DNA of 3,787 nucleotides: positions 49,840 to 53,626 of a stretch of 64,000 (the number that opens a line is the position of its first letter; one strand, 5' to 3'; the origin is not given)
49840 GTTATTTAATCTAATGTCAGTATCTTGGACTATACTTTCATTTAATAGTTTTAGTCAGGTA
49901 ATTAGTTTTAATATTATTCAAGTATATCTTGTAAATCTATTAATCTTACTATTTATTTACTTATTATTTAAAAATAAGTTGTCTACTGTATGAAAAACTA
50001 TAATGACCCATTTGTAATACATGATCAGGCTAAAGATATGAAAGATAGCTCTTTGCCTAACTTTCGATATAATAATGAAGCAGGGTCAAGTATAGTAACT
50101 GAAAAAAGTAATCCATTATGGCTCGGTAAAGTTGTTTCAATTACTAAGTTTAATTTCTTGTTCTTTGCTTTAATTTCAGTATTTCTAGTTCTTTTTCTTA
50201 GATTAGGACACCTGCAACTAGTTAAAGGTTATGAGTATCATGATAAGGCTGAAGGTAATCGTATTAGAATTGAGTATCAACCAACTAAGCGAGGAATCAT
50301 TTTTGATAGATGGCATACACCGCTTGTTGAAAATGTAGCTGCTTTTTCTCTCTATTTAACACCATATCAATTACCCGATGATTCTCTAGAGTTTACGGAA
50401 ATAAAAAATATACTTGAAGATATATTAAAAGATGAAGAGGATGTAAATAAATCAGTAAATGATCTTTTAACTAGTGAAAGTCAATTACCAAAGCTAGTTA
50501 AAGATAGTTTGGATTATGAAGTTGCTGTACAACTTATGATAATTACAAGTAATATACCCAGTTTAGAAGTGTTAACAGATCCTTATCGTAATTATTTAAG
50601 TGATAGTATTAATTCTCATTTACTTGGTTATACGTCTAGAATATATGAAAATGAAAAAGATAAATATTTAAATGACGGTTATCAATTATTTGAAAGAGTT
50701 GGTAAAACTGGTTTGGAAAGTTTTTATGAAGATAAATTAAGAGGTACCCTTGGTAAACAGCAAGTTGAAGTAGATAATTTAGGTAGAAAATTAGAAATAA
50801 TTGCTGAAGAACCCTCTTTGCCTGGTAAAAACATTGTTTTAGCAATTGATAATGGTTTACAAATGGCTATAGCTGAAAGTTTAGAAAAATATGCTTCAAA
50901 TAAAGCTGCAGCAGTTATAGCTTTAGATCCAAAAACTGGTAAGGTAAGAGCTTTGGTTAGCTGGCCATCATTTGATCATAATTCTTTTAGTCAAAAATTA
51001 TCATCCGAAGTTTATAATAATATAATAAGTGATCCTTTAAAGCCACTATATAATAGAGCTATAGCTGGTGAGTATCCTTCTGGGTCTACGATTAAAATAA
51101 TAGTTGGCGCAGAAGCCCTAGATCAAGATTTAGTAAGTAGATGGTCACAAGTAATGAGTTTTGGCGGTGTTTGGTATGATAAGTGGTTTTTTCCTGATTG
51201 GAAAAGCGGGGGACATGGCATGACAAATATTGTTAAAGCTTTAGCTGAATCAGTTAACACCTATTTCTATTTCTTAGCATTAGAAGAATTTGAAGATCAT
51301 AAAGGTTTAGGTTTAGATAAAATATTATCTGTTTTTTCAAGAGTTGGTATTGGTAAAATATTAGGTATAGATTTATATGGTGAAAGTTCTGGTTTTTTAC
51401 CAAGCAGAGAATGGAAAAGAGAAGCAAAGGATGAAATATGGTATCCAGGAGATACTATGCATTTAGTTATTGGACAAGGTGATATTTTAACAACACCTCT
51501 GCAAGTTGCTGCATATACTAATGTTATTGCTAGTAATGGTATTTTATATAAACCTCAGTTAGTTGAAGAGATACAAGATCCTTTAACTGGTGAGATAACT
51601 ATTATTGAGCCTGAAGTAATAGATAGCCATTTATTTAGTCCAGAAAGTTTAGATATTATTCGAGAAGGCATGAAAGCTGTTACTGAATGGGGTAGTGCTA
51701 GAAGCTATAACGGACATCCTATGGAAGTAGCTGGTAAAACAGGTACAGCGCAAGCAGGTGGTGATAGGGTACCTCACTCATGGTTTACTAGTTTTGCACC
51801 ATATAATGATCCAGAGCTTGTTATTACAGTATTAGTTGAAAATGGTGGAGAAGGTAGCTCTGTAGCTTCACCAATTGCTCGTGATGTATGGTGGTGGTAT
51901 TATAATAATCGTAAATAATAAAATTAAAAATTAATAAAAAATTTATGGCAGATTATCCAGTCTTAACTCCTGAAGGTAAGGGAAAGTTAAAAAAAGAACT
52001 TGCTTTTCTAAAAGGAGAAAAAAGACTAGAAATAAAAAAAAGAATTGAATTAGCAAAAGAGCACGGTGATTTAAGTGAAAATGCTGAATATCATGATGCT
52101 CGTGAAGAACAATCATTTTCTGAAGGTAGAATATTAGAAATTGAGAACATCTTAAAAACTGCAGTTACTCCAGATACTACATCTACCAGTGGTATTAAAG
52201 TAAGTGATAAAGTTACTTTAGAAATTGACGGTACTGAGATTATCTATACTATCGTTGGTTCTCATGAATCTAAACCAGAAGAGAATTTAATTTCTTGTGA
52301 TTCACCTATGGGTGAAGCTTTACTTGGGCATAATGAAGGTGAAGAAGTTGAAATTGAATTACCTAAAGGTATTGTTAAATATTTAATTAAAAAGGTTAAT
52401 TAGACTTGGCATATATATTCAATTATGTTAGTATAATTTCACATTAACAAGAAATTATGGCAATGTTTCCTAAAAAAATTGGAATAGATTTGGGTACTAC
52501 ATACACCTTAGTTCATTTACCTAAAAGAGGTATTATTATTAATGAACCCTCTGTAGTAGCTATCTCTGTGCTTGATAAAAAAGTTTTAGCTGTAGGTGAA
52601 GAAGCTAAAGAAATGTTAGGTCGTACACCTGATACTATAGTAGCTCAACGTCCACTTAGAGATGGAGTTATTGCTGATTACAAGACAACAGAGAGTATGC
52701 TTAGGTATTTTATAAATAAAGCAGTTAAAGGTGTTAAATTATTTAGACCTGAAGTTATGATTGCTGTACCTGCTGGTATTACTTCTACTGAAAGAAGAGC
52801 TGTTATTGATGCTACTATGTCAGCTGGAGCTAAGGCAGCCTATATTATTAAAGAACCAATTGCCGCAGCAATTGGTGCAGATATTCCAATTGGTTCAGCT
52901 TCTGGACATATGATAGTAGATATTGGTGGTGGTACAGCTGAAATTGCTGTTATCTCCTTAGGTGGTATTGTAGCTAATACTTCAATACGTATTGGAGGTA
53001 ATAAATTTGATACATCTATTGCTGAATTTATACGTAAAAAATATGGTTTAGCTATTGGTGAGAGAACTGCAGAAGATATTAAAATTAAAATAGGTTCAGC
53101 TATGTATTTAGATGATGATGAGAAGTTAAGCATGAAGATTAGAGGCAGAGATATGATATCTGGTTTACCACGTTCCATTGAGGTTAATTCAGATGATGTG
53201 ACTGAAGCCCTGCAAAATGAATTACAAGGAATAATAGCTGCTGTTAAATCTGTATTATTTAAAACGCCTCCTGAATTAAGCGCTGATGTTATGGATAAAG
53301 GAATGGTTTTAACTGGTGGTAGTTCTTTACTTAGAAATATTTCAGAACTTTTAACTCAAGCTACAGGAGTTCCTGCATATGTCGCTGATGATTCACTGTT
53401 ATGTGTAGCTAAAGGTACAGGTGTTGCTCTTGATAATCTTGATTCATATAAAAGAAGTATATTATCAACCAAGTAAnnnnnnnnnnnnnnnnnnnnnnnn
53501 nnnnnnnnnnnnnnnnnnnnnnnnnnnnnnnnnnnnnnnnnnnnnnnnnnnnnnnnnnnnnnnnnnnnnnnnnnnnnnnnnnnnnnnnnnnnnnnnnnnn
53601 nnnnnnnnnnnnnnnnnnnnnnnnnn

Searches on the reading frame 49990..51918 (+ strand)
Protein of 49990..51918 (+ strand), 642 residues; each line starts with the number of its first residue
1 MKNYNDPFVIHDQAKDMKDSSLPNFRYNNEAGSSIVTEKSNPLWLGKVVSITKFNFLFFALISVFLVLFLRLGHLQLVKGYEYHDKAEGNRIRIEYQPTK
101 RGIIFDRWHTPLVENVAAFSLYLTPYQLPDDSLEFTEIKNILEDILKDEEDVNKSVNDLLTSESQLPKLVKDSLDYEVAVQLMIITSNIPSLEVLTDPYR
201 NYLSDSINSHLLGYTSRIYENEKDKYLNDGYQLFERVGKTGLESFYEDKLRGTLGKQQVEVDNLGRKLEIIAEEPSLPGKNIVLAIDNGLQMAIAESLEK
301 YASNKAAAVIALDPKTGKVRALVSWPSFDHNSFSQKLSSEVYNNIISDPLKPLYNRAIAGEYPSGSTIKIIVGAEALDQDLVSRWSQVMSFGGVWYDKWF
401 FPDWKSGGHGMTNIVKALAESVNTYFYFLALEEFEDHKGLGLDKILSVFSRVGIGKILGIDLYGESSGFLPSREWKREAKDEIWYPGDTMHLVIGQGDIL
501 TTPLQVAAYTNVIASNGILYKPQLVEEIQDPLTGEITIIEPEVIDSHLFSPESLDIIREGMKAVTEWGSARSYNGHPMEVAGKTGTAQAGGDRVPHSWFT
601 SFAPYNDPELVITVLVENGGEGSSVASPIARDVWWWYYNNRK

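Call 39: search_protein_families(library=pfam, proteins=[window:49990-51918:+], max_evalue=0.001)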
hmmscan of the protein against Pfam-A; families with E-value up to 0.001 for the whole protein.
window:49990-51918:+ (642 aa): 2 families
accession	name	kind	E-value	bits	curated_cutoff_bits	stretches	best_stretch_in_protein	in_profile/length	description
PF00905.27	Transpeptidase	-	2.4e-57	194.9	22.1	1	308-633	2-297/299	Penicillin binding protein transpeptidase domain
PF03717.20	PBP_dimer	-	1.4e-32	114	24.4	1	98-269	3-177/180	Penicillin-binding Protein dimerisation domain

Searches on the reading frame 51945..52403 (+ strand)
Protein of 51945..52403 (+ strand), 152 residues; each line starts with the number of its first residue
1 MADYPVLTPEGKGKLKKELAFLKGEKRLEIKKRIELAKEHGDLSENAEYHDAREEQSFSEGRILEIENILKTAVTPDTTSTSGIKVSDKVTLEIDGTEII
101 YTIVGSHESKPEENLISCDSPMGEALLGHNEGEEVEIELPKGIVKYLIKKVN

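Call 39: search_protein_families(library=pfam, proteins=[window:51945-52403:+], max_evalue=0.001)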
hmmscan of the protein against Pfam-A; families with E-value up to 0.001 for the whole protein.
window:51945-52403:+ (152 aa): 2 families
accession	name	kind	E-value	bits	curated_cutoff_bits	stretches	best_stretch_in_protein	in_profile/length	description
PF03449.20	GreA_GreB_N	-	1.3e-24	86.6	24.5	1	6-73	2-69/71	Transcription elongation factor, N-terminal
PF01272.25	GreA_GreB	-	6.2e-21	74.6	26.9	1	84-151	6-75/77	Transcription elongation factor, GreA/GreB, C-term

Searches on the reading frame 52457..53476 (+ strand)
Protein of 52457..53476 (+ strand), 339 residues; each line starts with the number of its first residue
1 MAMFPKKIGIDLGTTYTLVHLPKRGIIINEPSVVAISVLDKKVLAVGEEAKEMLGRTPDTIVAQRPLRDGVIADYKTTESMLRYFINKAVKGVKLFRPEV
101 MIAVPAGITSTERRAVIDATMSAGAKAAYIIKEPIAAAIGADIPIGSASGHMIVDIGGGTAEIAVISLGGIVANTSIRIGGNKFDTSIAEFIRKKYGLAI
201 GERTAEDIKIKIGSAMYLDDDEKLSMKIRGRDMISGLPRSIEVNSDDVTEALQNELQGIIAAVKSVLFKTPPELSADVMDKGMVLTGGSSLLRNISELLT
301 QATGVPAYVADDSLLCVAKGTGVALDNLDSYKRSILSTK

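Call 39: search_protein_families(library=pfam, proteins=[window:52457-53476:+], max_evalue=0.001)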
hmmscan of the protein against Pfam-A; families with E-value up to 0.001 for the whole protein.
window:52457-53476:+ (339 aa): 6 families
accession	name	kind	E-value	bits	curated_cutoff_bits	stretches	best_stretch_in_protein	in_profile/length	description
PF06723.19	MreB_Mbl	-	3.8e-134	447.1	27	1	6-332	2-326/327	MreB/Mbl protein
PF00012.26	HSP70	-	3.7e-14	52.3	20.6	1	99-207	135-249/599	Hsp70 protein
PF14450.12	FtsA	-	7e-13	49.5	31.8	1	153-310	2-110/127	Cell division protein FtsA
PF00022.25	Actin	-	1.3e-10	40.9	27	1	43-195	45-190/410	Actin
PF11104.14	PilM_2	-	1.4e-05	24.7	27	0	283-314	278-309/340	Type IV pilus assembly protein PilM;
PF06277.17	EutA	-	6.8e-05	22.4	27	1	153-188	147-182/475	Ethanolamine utilisation protein EutA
